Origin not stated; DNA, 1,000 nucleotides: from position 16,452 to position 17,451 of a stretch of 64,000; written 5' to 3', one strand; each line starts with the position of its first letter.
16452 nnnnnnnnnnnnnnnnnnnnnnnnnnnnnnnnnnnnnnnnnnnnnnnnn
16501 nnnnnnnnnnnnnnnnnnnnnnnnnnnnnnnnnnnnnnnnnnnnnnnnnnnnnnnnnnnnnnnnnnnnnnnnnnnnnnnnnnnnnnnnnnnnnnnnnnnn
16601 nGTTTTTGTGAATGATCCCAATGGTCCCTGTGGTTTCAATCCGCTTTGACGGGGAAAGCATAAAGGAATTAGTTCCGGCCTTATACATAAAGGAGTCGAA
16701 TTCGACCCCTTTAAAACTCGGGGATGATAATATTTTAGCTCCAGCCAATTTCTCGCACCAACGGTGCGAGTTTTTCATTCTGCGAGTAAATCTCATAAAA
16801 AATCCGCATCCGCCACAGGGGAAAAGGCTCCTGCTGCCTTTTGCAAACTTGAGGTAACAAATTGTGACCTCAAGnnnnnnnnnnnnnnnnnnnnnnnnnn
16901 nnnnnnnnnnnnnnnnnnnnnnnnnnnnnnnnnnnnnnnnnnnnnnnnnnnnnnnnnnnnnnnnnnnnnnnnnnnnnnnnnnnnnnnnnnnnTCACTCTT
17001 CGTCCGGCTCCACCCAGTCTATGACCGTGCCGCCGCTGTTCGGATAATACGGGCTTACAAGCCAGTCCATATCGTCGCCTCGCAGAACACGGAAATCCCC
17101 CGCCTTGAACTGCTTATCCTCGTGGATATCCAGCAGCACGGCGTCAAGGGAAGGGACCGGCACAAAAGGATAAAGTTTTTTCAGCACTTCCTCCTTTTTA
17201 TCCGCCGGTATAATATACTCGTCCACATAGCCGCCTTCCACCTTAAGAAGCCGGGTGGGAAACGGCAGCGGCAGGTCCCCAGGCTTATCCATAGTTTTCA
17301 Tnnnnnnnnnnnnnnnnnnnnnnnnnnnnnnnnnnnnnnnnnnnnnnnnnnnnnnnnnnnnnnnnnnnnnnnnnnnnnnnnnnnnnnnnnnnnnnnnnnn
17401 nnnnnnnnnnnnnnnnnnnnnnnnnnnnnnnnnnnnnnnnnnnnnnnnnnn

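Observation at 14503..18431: One palindromic operator plus extended -10 precedes three unrelated genes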

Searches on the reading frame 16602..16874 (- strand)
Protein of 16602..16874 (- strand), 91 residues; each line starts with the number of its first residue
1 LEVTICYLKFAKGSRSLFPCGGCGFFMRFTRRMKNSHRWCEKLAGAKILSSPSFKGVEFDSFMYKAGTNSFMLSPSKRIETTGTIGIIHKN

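Call 76: search_protein_families(library=pfam, proteins=[window:16602-16874:-], max_evalue=10)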
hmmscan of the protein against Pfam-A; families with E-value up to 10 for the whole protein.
seq(91 aa): 0 families

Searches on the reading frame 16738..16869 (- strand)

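Call 76: search_protein_families(library=pfam, proteins=[window:16738-16869:-], max_evalue=10)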
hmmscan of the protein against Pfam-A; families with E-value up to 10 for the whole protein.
seq(44 aa): 1 family
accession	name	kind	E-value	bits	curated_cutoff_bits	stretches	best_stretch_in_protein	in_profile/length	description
PF17761.7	DUF1016_N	-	0.00017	22.1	32.8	1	18-44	69-95/137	DUF1016 N-terminal domain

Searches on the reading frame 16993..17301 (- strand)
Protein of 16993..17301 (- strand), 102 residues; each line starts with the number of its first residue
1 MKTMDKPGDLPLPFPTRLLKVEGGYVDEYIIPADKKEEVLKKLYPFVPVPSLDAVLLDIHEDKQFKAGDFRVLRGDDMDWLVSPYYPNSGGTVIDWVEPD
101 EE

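Call 9: search_protein_families(library=pfam, proteins=[window:16993-17301:-], max_evalue=0.01)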
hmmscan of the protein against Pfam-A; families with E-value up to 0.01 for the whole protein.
window:16993-17301:- (102 aa): 0 families

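Call 65: search_protein_families(library=padloc, proteins=[window:16993-17301:-], max_evalue=0.001)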
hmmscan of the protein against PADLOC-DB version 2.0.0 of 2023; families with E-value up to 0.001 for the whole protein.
window:16993-17301:- (102 aa): 0 families

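Call 76: search_protein_families(library=pfam, proteins=[window:16993-17301:-], max_evalue=10)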
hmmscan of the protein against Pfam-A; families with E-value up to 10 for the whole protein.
window:16993-17301:- (102 aa): 1 family
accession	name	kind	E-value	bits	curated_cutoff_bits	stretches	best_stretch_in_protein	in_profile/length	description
PF00842.27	Ala_racemase_C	-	0.27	11.3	25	1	15-77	31-95/127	Alanine racemase, C-terminal domain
